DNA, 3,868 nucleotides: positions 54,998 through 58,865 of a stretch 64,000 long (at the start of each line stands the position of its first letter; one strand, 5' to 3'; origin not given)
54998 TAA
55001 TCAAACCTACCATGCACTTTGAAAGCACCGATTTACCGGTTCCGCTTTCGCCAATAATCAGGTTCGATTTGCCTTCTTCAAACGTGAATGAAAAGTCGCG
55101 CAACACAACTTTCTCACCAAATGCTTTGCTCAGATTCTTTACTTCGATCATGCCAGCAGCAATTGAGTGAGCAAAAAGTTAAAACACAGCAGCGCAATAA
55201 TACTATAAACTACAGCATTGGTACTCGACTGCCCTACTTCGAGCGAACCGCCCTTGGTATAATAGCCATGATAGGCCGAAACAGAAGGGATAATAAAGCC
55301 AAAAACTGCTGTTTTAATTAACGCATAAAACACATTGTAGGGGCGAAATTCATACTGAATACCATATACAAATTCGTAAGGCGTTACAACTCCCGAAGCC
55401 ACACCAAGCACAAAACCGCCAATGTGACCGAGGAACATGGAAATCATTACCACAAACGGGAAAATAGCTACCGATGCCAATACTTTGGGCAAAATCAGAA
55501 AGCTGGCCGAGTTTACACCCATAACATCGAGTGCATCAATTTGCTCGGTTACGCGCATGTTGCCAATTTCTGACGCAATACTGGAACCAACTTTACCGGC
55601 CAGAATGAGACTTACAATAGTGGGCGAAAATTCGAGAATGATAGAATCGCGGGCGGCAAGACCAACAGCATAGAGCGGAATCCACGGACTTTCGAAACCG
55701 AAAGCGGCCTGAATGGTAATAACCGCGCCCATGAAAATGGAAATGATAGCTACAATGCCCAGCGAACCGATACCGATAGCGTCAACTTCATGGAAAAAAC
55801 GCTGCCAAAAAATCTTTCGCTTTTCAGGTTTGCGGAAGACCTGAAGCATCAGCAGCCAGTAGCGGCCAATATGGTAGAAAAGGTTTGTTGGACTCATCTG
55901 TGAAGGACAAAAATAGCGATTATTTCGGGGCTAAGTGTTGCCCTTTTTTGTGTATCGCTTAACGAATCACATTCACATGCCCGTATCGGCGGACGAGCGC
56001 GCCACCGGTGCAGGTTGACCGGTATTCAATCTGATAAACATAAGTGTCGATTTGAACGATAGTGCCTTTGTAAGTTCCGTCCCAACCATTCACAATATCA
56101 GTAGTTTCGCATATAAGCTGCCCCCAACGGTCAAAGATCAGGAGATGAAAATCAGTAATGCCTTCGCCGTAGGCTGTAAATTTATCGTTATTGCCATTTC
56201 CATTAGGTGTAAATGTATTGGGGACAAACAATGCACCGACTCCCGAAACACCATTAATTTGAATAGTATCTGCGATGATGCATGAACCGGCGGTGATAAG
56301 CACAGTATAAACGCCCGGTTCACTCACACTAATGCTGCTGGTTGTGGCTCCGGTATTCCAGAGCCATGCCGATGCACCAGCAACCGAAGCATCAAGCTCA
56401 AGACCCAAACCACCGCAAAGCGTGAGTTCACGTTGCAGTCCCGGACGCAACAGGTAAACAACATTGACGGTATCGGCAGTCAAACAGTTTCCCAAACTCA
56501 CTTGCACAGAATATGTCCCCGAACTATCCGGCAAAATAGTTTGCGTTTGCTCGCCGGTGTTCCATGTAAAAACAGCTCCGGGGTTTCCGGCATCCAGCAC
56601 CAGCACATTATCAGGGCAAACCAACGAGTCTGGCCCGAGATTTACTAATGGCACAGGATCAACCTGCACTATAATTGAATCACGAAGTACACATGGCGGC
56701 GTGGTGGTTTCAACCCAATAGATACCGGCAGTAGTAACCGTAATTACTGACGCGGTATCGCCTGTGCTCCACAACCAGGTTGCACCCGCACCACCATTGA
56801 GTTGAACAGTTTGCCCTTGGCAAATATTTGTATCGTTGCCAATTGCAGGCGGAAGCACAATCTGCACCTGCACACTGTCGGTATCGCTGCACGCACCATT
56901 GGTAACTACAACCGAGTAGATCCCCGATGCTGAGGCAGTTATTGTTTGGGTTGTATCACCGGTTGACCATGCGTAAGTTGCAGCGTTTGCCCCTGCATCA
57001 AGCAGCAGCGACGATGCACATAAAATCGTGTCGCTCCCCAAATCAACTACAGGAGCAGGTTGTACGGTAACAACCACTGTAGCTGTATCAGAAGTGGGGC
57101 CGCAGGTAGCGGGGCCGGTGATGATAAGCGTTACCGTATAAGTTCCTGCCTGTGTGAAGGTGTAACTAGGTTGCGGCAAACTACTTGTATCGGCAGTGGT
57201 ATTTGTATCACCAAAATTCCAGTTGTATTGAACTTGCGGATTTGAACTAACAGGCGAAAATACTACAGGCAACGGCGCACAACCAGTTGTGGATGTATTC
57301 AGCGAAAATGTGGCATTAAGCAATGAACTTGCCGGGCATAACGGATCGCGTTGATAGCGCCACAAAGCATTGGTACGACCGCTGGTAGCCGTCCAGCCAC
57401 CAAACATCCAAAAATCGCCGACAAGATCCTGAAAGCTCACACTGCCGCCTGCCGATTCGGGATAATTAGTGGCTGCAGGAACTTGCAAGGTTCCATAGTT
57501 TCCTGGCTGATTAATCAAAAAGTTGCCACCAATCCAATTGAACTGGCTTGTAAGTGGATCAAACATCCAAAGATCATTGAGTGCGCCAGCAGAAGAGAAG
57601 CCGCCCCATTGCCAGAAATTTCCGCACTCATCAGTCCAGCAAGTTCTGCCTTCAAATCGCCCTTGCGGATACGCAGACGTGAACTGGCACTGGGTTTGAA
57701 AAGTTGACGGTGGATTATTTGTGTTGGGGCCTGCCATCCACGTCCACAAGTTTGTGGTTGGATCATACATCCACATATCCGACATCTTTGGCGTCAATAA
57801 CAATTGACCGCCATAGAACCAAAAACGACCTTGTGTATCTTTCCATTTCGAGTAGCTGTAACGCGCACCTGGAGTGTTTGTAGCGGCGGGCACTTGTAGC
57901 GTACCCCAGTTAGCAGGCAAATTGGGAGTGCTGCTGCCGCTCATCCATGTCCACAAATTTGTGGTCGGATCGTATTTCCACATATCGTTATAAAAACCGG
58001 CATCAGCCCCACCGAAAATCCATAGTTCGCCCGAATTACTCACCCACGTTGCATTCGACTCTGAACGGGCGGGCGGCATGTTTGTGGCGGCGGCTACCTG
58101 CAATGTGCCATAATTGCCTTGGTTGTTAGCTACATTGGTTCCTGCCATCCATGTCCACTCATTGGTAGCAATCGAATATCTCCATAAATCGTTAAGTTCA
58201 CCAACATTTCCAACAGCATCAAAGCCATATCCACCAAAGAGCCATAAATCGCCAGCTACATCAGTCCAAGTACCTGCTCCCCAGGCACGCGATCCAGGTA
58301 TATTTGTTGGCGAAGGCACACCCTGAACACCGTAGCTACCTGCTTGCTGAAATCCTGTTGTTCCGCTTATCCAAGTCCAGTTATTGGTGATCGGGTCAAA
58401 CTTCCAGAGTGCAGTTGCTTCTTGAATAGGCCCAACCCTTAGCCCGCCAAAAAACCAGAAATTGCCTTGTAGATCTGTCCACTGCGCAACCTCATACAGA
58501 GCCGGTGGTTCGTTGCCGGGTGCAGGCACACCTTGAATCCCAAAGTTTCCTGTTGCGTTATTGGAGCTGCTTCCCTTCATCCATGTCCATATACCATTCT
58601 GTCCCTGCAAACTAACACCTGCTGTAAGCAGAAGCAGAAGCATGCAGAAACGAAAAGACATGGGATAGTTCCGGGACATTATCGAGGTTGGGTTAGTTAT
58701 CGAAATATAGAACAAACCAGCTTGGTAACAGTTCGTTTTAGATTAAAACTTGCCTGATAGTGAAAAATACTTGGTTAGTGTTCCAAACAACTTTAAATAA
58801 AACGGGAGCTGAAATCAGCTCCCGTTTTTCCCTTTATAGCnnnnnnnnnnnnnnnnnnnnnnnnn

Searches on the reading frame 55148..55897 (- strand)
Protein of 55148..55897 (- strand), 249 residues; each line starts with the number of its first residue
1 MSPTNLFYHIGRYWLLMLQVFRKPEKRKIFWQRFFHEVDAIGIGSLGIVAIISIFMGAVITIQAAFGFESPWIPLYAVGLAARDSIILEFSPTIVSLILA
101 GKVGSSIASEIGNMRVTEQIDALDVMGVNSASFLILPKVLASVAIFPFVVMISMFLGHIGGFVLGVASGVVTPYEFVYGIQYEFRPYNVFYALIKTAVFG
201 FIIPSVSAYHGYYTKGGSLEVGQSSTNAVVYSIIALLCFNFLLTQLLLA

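Call 42: search_protein_families(library=pfam, proteins=[window:55148-55897:-])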
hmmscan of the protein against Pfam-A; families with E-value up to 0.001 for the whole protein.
window:55148-55897:- (249 aa): 1 family
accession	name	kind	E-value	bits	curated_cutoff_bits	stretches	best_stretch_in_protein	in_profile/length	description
PF02405.21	MlaE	-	9.8e-64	215.3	22.5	1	34-246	1-212/212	Permease MlaE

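Call 43: find_encoding_contigs(protein=window:55148-55897:-, flank=10000, max_places=10)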
Protein window:55148-55897:- (249 aa): 15 contigs read that carry it; 10 places shown.
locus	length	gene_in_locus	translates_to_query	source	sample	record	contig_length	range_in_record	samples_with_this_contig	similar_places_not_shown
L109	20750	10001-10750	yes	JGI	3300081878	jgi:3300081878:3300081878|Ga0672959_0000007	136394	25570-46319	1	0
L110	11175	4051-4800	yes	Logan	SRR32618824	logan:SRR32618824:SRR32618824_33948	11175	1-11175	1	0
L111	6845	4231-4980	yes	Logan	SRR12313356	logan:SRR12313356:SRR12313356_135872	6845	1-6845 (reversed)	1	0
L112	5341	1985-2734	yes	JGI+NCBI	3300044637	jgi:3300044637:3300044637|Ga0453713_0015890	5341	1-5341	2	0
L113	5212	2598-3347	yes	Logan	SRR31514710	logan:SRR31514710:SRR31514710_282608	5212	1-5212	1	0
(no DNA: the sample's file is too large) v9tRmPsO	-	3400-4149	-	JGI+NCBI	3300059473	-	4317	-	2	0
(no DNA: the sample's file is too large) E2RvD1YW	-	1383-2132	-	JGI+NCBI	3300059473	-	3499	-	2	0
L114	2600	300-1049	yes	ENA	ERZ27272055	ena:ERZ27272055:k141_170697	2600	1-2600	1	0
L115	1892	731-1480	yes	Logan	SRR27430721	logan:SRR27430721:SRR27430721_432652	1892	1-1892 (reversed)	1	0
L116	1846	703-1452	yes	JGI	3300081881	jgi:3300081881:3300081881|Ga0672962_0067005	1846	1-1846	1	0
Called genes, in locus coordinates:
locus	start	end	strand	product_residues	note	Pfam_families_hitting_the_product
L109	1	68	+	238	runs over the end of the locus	-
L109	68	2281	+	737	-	PF02927:CelD_N, PF00759:Glyco_hydro_9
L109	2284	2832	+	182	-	PF01923:Cob_adeno_trans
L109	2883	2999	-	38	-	-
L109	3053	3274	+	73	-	PF11387:DUF2795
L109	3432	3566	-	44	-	-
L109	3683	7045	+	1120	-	PF07517:SecA_DEAD, PF00270:DEAD (faint), PF01043:SecA_PP_bind, PF21090:P-loop_SecA, PF07516:SecA_SW, PF02810:SEC-C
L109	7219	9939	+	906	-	PF24681:Kelch_KLHDC2_KLHL20_DRC7 (weak), PF01344:Kelch_1 (faint), PF13415:Beta-prop_FBX42 (weak), PF24981:Beta-prop_ATRN-LZTR1 (weak), PF24681:Kelch_KLHDC2_KLHL20_DRC7, PF00801:PKD (weak), PF18911:PKD_4, PF13585:CHU_C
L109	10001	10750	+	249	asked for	PF02405:MlaE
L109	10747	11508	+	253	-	PF00005:ABC_tran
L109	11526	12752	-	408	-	PF07859:Abhydrolase_3 (faint), PF20434:BD-FAE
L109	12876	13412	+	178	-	-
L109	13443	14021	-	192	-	-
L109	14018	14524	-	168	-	PF21982:RecX_HTH1, PF02631:RecX_HTH2, PF21981:RecX_HTH3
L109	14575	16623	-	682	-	PF05649:Peptidase_M13_N, PF01431:Peptidase_M13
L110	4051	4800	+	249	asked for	PF02405:MlaE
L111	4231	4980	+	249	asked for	PF02405:MlaE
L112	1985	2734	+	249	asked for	PF02405:MlaE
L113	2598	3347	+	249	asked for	PF02405:MlaE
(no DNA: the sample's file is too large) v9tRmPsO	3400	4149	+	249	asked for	PF02405:MlaE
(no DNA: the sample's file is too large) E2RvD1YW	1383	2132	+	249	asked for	PF02405:MlaE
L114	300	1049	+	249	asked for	PF02405:MlaE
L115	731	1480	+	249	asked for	PF02405:MlaE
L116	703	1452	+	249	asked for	PF02405:MlaE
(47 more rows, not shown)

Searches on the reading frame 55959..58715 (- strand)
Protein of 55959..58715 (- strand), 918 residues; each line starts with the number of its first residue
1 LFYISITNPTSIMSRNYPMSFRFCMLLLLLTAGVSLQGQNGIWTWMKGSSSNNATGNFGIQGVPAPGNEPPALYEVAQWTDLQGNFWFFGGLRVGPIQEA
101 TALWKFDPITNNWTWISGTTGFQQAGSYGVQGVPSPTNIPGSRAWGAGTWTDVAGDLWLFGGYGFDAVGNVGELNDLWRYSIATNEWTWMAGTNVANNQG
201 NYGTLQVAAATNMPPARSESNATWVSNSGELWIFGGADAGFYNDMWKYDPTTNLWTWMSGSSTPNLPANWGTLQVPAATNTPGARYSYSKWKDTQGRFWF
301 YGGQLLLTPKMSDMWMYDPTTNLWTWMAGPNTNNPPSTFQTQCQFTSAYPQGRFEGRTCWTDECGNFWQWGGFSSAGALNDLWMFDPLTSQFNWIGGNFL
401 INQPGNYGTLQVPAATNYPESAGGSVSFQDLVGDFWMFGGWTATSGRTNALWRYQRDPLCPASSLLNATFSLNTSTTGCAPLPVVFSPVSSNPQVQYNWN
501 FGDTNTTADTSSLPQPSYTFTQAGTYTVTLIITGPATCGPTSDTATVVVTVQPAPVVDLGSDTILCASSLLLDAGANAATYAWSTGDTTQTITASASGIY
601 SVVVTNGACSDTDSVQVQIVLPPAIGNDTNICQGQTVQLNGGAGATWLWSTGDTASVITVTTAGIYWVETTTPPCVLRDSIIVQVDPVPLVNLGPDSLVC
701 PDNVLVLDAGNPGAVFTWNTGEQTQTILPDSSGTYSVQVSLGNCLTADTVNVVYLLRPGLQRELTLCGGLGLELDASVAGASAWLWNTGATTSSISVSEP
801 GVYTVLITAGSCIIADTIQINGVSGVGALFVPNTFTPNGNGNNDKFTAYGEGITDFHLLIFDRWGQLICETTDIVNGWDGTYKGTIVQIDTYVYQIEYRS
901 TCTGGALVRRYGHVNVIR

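Call 42: search_protein_families(library=pfam, proteins=[window:55959-58715:-])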
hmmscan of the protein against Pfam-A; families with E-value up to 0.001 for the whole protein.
window:55959-58715:- (918 aa): 10 families
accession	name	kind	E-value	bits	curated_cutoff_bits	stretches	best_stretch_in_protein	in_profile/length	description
PF24681.1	Kelch_KLHDC2_KLHL20_DRC7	-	8.8e-22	77.9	50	2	63-264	41-200/221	KLHDC2/KLHL20/DRC7 Kelch-repeats domain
PF13418.12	Kelch_4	-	2e-18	66.5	21.6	2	223-264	6-45/49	Galactose oxidase, central domain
PF13415.12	Kelch_3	-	1.1e-17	64.2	22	2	229-262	2-32/48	Galactose oxidase, central domain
PF13585.12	CHU_C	-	1e-13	51.7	27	1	830-899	2-73/86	CHU_C Type IX secretion signal domain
PF18911.6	PKD_4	-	2.8e-13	50.1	27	1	479-549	15-83/85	PKD domain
PF13964.12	Kelch_6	-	8.5e-13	48.2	25.3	1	225-257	8-42/50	Kelch motif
PF01344.31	Kelch_1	-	1.3e-12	47.4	20.1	0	225-256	8-40/46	Kelch motif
PF24981.1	Beta-prop_ATRN-LZTR1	-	3.3e-12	46.7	50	1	157-263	1-87/289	Attractin/LZTR1 beta-propeller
PF00801.26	PKD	-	8.1e-09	35.8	23.5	1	471-533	3-66/80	PKD domain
PF07646.21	Kelch_2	-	2.5e-05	24.4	21.3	0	229-260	12-46/48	Kelch motif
